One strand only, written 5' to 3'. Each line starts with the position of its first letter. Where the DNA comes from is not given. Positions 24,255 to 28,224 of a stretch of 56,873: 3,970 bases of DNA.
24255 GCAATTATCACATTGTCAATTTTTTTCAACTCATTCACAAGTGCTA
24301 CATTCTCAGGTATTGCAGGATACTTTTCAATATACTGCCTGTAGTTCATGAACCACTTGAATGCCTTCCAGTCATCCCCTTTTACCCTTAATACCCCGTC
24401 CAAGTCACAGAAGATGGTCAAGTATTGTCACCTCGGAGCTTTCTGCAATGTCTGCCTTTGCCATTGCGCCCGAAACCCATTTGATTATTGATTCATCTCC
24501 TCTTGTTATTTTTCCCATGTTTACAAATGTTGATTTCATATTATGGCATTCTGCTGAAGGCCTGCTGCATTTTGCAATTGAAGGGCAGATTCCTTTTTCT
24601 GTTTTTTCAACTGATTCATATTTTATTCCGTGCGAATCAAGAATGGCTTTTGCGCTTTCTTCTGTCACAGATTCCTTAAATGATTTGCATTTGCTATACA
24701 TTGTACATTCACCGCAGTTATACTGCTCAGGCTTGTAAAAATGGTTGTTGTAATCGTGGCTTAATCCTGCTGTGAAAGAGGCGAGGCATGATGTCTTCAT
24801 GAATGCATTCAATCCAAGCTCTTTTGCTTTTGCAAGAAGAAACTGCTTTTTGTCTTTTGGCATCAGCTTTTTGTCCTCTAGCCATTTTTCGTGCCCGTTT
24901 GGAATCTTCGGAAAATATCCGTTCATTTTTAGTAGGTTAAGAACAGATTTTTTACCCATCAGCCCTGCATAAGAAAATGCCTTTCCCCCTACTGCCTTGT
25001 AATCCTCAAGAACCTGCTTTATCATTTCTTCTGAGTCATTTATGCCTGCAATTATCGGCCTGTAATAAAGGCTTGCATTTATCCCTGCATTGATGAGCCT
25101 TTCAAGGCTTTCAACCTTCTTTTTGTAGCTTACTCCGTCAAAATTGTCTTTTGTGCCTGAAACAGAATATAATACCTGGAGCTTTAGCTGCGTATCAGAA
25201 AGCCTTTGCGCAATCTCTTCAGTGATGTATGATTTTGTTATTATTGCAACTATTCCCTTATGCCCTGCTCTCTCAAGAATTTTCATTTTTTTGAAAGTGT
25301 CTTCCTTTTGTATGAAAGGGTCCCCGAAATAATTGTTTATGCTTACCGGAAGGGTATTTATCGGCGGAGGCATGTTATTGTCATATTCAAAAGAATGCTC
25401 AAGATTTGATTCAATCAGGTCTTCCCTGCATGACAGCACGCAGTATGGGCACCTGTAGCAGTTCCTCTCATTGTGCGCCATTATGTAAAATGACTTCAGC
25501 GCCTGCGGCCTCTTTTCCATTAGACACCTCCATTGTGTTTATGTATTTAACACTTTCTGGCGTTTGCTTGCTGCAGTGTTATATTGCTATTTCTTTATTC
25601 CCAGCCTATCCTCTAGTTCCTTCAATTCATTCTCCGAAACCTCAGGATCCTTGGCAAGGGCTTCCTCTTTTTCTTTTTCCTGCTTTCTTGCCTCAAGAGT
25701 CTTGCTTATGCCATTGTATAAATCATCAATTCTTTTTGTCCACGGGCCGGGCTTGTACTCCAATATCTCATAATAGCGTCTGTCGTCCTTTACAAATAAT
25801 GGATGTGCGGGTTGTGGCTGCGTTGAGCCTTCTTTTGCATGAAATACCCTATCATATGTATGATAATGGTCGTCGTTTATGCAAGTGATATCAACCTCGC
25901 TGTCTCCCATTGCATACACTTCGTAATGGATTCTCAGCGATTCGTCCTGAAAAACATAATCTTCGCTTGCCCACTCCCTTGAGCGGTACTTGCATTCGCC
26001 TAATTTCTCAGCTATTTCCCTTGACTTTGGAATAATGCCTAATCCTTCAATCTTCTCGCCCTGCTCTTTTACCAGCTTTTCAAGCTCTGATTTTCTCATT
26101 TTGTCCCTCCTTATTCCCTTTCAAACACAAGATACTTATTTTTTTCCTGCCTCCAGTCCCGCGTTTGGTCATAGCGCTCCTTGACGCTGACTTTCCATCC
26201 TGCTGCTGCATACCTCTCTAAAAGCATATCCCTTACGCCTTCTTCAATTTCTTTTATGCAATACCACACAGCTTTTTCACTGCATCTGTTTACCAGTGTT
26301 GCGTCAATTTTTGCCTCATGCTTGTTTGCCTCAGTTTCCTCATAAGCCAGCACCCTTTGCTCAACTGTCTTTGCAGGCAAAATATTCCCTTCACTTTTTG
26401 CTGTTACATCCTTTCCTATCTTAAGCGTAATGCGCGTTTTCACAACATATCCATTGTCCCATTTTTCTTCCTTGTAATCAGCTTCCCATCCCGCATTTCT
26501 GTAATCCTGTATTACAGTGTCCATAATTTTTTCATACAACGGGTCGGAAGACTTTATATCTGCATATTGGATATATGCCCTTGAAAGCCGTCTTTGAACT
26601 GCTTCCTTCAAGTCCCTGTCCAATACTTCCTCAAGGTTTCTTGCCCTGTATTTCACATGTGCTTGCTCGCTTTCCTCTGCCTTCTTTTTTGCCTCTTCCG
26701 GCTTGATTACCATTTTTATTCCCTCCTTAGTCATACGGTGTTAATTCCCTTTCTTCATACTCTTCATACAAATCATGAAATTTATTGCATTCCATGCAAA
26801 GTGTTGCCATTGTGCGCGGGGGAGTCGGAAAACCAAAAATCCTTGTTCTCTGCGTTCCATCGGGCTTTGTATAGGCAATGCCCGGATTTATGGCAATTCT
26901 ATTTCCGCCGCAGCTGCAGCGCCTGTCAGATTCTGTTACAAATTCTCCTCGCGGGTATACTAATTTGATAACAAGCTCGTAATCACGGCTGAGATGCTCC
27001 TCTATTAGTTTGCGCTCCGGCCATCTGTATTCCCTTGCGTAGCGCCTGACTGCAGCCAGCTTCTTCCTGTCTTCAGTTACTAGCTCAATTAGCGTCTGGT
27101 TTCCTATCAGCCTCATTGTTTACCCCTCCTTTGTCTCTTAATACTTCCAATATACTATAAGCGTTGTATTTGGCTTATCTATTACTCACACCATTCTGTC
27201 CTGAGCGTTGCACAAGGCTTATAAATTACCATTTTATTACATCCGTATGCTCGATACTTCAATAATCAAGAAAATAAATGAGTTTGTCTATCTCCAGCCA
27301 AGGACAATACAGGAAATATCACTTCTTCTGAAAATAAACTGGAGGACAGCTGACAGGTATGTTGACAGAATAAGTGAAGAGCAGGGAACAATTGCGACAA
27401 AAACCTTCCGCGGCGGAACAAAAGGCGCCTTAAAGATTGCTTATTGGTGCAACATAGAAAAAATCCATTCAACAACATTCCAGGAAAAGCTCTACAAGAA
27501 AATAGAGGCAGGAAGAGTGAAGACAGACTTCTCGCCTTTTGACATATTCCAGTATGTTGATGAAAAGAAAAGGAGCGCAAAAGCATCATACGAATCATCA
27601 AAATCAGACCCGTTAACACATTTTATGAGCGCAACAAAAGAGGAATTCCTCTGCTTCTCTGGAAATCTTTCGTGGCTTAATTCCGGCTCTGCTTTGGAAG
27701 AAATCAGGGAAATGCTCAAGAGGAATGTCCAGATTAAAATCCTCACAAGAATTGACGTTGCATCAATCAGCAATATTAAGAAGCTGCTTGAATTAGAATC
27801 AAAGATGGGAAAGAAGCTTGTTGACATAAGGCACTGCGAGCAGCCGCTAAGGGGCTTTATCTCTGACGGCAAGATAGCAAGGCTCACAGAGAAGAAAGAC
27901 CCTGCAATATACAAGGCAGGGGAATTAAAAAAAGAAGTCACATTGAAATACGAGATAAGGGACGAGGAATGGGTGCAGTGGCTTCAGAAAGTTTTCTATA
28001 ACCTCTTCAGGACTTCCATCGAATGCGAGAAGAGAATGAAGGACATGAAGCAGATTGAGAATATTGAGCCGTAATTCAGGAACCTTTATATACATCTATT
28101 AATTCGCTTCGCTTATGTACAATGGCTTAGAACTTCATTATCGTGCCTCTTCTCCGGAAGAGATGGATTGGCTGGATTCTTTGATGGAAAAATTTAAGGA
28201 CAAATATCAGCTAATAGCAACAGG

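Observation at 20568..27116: Candidate undescribed nucleotide-targeting module: Dcd-like deaminase, Tmk-like kinase, HAD nucleotidase and three radical-SAM-type enzymes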

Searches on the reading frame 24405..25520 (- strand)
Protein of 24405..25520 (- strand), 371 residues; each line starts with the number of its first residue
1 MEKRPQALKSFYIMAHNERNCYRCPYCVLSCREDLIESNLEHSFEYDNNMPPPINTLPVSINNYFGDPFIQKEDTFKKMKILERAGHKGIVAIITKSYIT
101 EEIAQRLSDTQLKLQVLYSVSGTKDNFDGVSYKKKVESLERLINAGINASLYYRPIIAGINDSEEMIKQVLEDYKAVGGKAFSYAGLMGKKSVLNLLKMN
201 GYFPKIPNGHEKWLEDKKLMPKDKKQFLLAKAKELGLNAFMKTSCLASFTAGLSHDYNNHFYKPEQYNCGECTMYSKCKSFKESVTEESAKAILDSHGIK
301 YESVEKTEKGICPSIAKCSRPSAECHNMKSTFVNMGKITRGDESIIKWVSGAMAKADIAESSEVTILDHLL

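Call 3: search_protein_families(library=pfam, proteins=[window:24405-25520:-], max_evalue=0.1)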
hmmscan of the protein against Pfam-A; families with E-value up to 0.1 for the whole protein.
window:24405-25520:- (371 aa): 1 family
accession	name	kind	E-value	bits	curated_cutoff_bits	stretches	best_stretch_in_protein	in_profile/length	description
PF04055.27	Radical_SAM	-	0.017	15.8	29.5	1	66-167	54-163/166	Radical SAM superfamily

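Call 4: search_protein_families(library=ncbifam, proteins=[window:24405-25520:-], max_evalue=0.1)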
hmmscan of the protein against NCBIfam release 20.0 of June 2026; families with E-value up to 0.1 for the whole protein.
window:24405-25520:- (371 aa): 8 families
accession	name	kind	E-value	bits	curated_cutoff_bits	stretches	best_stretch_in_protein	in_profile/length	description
NF033668.1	rSAM_PA0069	hypoth_equivalog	1.6e-05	24.1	360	1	91-193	152-260/348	PA0069 family radical SAM protein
TIGR04395.1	cutC_activ_rSAM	equivalog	0.00011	21.6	360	1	79-174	148-245/309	choline TMA-lyase-activating enzyme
TIGR04470.1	rSAM_mob_pairB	equivalog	0.0063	15.9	410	1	67-177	80-196/285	radical SAM mobile pair protein B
NF043069.1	T4HPD_activ_SAM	equivalog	0.0067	15.8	425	1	66-172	132-237/299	trans-4-hydroxy-L-proline dehydratase activase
NF048010.1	SfplDhtActHpsHDes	equivalog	0.0076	15.1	430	1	66-175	140-250/298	(2S)-3-sulfopropanediol dehydratase activating enzyme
NF038135.1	rSAM_Rv2578c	equivalog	0.012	14.7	430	1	131-190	204-263/317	Rv2578c family radical SAM protein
NF033717.2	HPDL_rSAM_activ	equivalog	0.028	13.7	420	1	66-173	139-247/311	4-hydroxyphenylacetate decarboxylase activase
TIGR03287.1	methan_mark_16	hypoth_equivalog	0.078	11.4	363.95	0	15-40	326-351/391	methanogenesis marker 16 metalloprotein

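Call 5: search_protein_families(library=padloc, proteins=[window:24405-25520:-], max_evalue=0.1)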
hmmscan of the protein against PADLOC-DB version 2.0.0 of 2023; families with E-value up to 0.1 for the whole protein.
window:24405-25520:- (371 aa): 0 families

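Call 6: search_protein_families(library=phrogs, proteins=[window:24405-25520:-], max_evalue=0.1)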
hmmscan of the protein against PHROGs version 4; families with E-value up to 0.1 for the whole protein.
window:24405-25520:- (371 aa): 1 family
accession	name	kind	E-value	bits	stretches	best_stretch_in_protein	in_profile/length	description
phrog_13321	-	unknown function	1.8e-07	31.6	1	66-189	106-232/307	-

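Call 30: find_related_loci(query=window:24405-25520:-, collection=viral_contigs, flank=8000)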
Query window:24405-25520:- (371 aa) in viral_contigs; peptide patterns used: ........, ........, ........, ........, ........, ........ (x = any residue, [..] = any of these).
4 stretches matched a pattern, but none encodes a relative of the query by tblastn (E <= 1e-3).

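Call 74: search_solved_structures(query=window:24405-25520:-, max_evalue=10, show_alignments=2)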
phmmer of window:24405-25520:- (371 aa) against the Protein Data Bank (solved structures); distinct sequences matched with E-value up to 10: 0.

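Call 75: find_related_loci(query=window:24405-25520:-, collection=metagenome_contigs, flank=8000)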
Query window:24405-25520:- (371 aa) in metagenome_contigs; peptide patterns used: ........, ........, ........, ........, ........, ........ (x = any residue, [..] = any of these).
79 stretches matched a pattern, but none encodes a relative of the query by tblastn (E <= 1e-3).

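Call 76: find_homologous_proteins(query=window:24405-25520:-, max_evalue=0.001)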
Query window:24405-25520:- (371 aa): 9 proteins with E <= 0.001 among 1891 candidates.
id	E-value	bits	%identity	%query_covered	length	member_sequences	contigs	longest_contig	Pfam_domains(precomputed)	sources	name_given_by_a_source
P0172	2.2e-249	845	100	100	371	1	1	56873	-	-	-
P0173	5.2e-222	754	88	100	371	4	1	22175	-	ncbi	ncbi:MAG: hypothetical protein V1734_03915 [Nanoarchaeota archaeon]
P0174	1.4e-220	750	88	100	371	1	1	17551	-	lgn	-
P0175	9.5e-219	744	87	100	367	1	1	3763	-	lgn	-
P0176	7.3e-150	517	62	96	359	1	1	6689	-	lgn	-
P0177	1.2e-105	372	46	98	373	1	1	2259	-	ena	-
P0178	1.0e-103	365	48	95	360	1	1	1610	PF04055.28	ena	-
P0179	3.2e-100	354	47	95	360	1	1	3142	PF04055.28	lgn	-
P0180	6.2e-51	192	32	98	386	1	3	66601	-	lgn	-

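Call 77: find_encoding_contigs(protein=P0180, flank=8000, max_places=1)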
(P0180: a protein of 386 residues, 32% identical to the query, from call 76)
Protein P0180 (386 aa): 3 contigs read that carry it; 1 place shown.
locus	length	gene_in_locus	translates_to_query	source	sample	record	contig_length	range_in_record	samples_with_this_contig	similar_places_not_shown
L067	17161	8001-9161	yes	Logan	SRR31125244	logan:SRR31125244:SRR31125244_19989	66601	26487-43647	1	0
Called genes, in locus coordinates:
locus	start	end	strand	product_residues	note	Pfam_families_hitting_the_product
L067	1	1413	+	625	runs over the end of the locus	PF03485:Arg_tRNA_synt_N, PF00750:tRNA-synt_1d, PF05746:DALR_1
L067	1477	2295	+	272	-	PF02195:ParB_N, PF17762:HTH_ParB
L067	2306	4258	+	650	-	-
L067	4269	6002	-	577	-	PF03717:PBP_dimer, PF00905:Transpeptidase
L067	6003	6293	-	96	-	-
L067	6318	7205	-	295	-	PF01795:Methyltransf_5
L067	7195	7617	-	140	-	PF02381:MraZ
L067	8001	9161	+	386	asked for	-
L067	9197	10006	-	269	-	-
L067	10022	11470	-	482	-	PF28494:GlyRS_ins_1 (faint), PF00587:tRNA-synt_2b, PF03129:HGTP_anticodon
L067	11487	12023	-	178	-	PF11967:RecO_N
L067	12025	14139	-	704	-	PF13196:DUF4012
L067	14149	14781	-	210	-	PF02397:Bac_transf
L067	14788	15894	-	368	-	PF00483:NTP_transferase, PF12804:NTP_transf_3, PF22640:ManC_GMP_beta-helix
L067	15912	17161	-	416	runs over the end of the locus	PF20706:GT4-conflict (weak), PF00534:Glycos_transf_1 (weak), PF13692:Glyco_trans_1_4, PF00534:Glycos_transf_1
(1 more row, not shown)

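Call 78: find_encoding_contigs(protein=P0176, flank=8000, max_places=1)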
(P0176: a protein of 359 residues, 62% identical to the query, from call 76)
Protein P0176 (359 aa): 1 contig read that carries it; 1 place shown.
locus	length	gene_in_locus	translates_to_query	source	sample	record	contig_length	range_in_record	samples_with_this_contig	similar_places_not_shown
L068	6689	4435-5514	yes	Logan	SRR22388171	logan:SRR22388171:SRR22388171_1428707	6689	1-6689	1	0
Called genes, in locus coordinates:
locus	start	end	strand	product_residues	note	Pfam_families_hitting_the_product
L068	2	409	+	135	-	?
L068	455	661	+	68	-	-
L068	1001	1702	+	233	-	PF13240:Zn_Ribbon_1 (weak), PF13248:Zn_ribbon_3, PF24460:DUF7575 (weak)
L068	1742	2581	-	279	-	-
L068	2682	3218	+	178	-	PF13521:AAA_28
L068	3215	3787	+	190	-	-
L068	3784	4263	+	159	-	-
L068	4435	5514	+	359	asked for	-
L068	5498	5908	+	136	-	-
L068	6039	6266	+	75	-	PF01423:LSM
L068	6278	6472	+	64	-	PF01907:Ribosomal_L37e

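Call 79: find_encoding_contigs(protein=P0173, flank=10000, max_places=1)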
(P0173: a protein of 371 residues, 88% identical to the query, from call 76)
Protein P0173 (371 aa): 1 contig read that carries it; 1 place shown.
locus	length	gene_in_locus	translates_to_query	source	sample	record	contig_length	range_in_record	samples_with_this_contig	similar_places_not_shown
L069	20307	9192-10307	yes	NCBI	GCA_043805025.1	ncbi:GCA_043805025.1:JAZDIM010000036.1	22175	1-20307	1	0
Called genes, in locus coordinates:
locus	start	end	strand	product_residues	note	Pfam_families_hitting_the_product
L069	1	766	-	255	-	?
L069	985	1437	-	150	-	-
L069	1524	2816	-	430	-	PF01336:tRNA_anti-codon, PF00152:tRNA-synt_2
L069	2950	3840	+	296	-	-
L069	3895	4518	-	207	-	-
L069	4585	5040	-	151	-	PF00717:Peptidase_S24 (weak)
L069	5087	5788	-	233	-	-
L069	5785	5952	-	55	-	-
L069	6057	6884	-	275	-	-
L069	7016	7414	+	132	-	-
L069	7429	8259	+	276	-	-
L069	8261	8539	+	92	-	-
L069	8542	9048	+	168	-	-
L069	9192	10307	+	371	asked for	-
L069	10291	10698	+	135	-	-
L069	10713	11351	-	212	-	PF01909:NTP_transf_2, PF18765:Polbeta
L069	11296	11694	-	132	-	-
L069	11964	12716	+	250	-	-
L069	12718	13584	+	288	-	PF04055:Radical_SAM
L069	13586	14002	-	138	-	PF03013:Pyr_excise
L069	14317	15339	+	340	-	PF17761:DUF1016_N, PF06250:YhcG_C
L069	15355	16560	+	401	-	PF00932:LTD, PF21310:OCRL-like_ASH (weak)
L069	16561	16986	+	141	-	-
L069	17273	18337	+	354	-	PF13749:HATPase_c_4, PF13412:HTH_24 (weak)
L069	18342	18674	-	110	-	-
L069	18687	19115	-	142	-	-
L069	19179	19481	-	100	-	-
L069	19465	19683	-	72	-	-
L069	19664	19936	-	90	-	-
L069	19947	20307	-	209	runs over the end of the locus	PF00391:PEP-utilizers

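Call 100: search_protein_families(library=padloc, proteins=[L069:11964-12716:+], max_evalue=0.01)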
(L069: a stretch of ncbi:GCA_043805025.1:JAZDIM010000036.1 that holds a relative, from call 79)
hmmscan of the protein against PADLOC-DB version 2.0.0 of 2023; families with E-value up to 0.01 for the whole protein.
L069:11964-12716:+ (250 aa): 1 family
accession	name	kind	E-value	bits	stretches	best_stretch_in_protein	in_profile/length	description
PDLC04627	PDC-M39B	-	0.00025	18.4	1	155-243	122-215/338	-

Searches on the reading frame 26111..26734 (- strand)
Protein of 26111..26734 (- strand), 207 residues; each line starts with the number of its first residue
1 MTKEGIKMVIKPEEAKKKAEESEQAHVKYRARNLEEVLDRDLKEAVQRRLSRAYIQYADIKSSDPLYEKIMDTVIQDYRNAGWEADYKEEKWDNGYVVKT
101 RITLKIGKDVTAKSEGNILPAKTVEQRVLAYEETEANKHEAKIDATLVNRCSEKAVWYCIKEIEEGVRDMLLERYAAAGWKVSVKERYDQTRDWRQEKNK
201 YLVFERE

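Call 3: search_protein_families(library=pfam, proteins=[window:26111-26734:-], max_evalue=0.1)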
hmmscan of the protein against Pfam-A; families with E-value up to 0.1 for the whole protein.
window:26111-26734:- (207 aa): 1 family
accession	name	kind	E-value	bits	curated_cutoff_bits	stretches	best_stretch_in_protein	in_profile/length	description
PF24675.1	NpmA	-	0.046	13.4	60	0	136-190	127-185/214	16S rRNA (adenine(1408)-N(1))-methyltransferase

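Call 4: search_protein_families(library=ncbifam, proteins=[window:26111-26734:-], max_evalue=0.1)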
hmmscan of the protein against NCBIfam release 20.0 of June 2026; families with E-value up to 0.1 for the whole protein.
window:26111-26734:- (207 aa): 1 family
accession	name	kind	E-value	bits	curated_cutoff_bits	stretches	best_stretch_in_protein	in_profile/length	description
NF011622.0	PRK15048.1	equivalog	0.067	12.3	900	0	45-84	156-193/553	methyl-accepting chemotaxis protein II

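Call 5: search_protein_families(library=padloc, proteins=[window:26111-26734:-], max_evalue=0.1)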
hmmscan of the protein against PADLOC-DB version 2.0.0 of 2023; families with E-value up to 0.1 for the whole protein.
window:26111-26734:- (207 aa): 0 families

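Call 6: search_protein_families(library=phrogs, proteins=[window:26111-26734:-], max_evalue=0.1)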
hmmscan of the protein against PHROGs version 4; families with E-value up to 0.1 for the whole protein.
window:26111-26734:- (207 aa): 0 families

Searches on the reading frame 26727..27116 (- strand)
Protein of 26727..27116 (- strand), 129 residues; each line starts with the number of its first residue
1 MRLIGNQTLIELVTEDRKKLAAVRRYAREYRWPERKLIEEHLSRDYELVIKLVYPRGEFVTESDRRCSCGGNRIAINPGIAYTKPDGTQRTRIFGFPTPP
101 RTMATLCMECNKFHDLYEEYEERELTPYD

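Call 3: search_protein_families(library=pfam, proteins=[window:26727-27116:-], max_evalue=0.1)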
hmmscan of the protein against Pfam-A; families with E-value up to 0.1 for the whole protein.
window:26727-27116:- (129 aa): 0 families

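Call 4: search_protein_families(library=ncbifam, proteins=[window:26727-27116:-], max_evalue=0.1)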
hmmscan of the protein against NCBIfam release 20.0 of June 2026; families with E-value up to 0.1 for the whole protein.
window:26727-27116:- (129 aa): 0 families

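Call 5: search_protein_families(library=padloc, proteins=[window:26727-27116:-], max_evalue=0.1)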
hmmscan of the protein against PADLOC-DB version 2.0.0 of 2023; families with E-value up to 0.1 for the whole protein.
window:26727-27116:- (129 aa): 0 families

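Call 6: search_protein_families(library=phrogs, proteins=[window:26727-27116:-], max_evalue=0.1)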
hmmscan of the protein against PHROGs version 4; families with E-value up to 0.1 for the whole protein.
window:26727-27116:- (129 aa): 0 families

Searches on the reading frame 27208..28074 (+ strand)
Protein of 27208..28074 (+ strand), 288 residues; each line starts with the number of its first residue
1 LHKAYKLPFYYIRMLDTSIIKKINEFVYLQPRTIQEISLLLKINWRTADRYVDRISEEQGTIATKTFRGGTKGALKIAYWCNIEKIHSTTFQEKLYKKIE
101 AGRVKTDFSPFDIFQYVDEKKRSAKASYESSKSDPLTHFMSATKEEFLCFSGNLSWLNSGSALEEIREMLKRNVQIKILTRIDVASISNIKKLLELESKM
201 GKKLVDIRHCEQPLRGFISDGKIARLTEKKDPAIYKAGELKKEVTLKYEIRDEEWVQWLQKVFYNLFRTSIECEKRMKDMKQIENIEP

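Call 8: search_protein_families(library=pfam, proteins=[window:27208-28074:+], max_evalue=0.001)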
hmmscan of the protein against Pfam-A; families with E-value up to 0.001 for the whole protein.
window:27208-28074:+ (288 aa): 0 families

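Call 86: search_solved_structures(query=window:27208-28074:+, max_evalue=10, show_alignments=1)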
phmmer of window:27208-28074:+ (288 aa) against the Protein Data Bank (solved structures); distinct sequences matched with E-value up to 10: 2.
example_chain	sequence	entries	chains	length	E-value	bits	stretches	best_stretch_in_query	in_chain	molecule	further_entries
9tqb_H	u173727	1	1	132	0.7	12.3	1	7-54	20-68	Biogenesis of lysosome-related organelles complex 1 subunit 2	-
3bh1_A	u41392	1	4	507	2.1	10.8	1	198-233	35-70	UPF0371 protein DIP2346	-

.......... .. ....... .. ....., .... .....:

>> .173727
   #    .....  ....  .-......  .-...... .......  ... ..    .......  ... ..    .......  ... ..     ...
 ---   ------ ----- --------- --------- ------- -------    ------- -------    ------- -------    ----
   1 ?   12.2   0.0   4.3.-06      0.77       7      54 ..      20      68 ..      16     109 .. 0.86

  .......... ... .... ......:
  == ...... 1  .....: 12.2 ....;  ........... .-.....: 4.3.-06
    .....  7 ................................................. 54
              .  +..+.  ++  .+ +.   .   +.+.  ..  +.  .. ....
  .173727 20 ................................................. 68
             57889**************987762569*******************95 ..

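Call 100: search_protein_families(library=padloc, proteins=[window:27247-28074:+], max_evalue=0.01)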
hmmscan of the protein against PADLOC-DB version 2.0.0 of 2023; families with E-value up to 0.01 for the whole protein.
window:27247-28074:+ (275 aa): 0 families
